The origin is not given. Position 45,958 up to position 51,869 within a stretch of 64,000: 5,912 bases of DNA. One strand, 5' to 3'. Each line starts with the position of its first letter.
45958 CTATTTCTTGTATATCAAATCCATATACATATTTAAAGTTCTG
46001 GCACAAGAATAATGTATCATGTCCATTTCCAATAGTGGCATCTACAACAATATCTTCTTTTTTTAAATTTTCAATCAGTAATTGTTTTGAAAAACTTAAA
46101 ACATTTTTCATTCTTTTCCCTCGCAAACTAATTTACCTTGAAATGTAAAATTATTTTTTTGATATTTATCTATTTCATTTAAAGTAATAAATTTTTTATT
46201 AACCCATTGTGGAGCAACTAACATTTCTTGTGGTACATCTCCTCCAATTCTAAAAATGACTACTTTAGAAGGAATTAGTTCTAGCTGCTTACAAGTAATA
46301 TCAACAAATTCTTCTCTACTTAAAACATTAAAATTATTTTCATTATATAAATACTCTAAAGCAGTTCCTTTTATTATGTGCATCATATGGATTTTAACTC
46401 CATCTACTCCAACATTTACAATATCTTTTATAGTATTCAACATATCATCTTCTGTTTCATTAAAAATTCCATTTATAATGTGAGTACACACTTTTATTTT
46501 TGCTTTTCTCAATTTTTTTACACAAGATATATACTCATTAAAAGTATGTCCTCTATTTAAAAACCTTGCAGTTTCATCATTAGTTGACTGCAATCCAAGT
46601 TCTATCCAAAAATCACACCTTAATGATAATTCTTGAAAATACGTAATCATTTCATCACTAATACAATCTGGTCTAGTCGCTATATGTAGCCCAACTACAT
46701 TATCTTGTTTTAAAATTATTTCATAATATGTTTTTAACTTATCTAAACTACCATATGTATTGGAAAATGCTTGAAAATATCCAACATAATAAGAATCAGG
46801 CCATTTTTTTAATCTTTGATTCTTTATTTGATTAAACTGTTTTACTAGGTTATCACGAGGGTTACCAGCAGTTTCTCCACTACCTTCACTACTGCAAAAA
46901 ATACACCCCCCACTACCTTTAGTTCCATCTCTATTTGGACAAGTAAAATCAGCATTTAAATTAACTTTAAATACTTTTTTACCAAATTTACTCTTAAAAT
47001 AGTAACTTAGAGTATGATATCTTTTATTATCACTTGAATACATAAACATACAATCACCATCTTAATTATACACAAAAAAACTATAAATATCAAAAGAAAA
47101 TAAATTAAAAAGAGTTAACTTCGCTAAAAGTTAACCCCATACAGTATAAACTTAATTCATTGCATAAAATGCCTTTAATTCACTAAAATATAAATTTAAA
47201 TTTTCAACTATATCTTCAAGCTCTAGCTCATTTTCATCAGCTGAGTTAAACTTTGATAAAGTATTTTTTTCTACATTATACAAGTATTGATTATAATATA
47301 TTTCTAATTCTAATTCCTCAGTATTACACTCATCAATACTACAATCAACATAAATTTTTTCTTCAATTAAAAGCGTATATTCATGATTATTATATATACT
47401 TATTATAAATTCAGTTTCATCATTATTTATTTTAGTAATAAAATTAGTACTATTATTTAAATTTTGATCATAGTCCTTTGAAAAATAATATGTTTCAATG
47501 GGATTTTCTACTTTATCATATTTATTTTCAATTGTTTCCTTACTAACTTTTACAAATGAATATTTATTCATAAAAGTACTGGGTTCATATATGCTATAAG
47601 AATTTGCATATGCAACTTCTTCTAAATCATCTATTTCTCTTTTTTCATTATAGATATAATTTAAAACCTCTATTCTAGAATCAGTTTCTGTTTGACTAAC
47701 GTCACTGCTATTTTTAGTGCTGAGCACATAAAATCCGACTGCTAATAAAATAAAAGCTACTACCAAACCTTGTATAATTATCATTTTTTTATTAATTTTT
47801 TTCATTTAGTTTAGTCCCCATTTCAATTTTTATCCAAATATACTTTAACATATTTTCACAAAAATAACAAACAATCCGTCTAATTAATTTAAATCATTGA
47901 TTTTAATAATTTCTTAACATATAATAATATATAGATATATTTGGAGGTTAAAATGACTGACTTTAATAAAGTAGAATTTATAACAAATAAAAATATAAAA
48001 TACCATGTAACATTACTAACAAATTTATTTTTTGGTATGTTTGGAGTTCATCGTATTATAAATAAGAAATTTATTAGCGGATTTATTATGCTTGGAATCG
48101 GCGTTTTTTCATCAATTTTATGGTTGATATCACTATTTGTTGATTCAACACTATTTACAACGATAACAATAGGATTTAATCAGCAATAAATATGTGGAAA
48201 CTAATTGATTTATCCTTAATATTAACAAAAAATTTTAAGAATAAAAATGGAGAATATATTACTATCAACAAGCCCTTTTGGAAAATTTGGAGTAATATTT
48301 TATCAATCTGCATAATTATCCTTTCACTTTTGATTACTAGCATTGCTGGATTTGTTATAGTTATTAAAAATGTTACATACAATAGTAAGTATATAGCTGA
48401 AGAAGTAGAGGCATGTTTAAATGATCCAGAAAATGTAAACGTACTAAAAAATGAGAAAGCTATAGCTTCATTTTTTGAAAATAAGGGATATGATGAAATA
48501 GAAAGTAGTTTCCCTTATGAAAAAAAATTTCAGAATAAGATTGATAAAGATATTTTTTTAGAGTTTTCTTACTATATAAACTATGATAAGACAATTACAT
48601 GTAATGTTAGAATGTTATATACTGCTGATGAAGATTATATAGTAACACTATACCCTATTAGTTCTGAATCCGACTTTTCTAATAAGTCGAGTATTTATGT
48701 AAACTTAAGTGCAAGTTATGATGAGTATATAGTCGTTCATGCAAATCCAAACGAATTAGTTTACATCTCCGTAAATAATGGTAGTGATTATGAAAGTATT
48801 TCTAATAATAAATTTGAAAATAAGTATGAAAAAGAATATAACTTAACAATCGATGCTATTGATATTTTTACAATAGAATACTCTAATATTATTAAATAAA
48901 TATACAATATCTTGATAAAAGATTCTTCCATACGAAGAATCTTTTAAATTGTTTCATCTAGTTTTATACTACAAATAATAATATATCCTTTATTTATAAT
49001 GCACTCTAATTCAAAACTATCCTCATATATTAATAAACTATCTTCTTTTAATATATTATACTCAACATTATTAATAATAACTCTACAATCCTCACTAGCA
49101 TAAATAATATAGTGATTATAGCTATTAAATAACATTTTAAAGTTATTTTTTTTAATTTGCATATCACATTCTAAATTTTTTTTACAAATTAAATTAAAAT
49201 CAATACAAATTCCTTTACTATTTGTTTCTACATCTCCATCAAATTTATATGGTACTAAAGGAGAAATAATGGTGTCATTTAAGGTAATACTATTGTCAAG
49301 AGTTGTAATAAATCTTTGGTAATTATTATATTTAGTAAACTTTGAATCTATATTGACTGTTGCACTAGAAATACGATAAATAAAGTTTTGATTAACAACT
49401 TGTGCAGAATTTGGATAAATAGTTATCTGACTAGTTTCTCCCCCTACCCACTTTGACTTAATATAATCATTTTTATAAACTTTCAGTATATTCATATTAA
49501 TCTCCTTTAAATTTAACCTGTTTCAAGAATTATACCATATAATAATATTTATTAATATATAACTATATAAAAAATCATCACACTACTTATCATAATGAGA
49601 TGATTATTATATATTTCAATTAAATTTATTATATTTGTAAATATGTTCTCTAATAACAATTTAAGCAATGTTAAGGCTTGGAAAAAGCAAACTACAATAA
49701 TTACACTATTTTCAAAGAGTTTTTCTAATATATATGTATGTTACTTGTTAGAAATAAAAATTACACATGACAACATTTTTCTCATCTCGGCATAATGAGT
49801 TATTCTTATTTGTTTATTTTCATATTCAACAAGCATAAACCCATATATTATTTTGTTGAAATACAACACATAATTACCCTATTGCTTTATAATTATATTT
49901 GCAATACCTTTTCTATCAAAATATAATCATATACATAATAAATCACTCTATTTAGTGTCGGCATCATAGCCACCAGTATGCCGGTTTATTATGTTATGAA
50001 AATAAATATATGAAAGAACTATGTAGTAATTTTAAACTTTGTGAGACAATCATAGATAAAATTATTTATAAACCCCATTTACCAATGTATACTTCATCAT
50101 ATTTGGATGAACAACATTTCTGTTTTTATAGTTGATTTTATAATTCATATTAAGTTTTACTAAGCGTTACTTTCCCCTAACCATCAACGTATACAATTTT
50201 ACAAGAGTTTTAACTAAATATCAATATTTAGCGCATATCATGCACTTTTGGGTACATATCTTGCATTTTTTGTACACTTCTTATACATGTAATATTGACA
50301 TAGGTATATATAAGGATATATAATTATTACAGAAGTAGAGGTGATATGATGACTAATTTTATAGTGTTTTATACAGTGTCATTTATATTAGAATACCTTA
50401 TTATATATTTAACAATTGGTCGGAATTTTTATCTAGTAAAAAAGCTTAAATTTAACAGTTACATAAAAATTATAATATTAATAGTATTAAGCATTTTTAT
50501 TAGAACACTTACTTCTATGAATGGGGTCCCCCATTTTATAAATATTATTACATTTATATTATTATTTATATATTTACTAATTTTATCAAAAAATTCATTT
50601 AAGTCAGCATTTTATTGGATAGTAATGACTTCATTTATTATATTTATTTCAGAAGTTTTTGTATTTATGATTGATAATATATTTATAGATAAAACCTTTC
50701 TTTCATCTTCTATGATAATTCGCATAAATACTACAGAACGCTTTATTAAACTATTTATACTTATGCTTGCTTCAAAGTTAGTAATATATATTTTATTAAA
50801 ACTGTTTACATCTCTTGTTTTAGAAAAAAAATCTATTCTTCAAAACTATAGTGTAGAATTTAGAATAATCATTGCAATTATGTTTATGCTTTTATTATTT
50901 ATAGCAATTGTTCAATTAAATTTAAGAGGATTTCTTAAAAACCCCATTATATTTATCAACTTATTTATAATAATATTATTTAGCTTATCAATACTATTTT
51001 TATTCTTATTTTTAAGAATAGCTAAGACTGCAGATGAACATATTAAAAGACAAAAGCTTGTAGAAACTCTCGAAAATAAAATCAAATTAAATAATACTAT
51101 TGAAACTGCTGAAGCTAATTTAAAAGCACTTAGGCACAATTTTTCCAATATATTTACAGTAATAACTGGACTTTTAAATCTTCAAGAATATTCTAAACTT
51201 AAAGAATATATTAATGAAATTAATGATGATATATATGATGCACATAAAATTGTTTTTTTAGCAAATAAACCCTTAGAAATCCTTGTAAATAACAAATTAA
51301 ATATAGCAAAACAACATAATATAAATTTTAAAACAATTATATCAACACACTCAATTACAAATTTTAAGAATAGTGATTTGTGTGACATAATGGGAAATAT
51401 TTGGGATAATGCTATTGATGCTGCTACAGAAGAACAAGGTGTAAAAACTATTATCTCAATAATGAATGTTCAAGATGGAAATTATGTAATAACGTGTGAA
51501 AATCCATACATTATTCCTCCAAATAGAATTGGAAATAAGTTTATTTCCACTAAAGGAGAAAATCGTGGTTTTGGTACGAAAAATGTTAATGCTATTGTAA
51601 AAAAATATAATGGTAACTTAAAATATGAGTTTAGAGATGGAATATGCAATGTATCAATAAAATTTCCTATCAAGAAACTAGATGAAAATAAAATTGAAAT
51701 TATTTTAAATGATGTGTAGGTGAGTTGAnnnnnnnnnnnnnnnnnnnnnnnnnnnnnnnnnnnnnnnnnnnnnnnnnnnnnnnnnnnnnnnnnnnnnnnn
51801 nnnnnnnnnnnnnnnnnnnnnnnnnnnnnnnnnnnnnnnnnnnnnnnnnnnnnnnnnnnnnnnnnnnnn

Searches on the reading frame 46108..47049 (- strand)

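Call 65: search_protein_families(library=pfam, proteins=[window:46108-47049:-], max_evalue=0.0001)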
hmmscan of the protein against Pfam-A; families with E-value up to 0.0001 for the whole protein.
window:46108-47049:- (313 aa): 2 families
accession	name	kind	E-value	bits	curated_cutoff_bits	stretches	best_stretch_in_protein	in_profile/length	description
PF16199.10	Radical_SAM_C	-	2.6e-25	88.8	31.9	1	215-296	1-82/85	Radical_SAM C-terminal domain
PF04055.27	Radical_SAM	-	2.2e-17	64.2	29.5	1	47-210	9-166/166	Radical SAM superfamily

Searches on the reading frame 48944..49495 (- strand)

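Call 65: search_protein_families(library=pfam, proteins=[window:48944-49495:-], max_evalue=0.0001)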
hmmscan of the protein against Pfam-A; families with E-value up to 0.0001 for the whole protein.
window:48944-49495:- (183 aa): 1 family
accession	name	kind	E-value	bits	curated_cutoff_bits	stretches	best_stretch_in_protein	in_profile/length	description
PF05962.17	HutD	-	9.4e-21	75.2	25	1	9-165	2-171/181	HutD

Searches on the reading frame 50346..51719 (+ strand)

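Call 49: search_protein_families(library=pfam, proteins=[window:50346-51719:+], max_evalue=0.01)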
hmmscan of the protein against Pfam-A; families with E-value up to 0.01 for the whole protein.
window:50346-51719:+ (457 aa): 3 families
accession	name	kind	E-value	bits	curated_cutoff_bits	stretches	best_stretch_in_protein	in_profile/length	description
PF14501.12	HATPase_c_5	-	9.8e-16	58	22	1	341-441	2-102/102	GHKL domain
PF14689.11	SPOB_a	-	6e-08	32.6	28.1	1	250-302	7-59/62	Sensor_kinase_SpoOB-type, alpha-helical domain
PF02518.31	HATPase_c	-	9.6e-07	29.7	26.4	1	344-442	5-109/111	Histidine kinase-, DNA gyrase B-, and HSP90-like ATPase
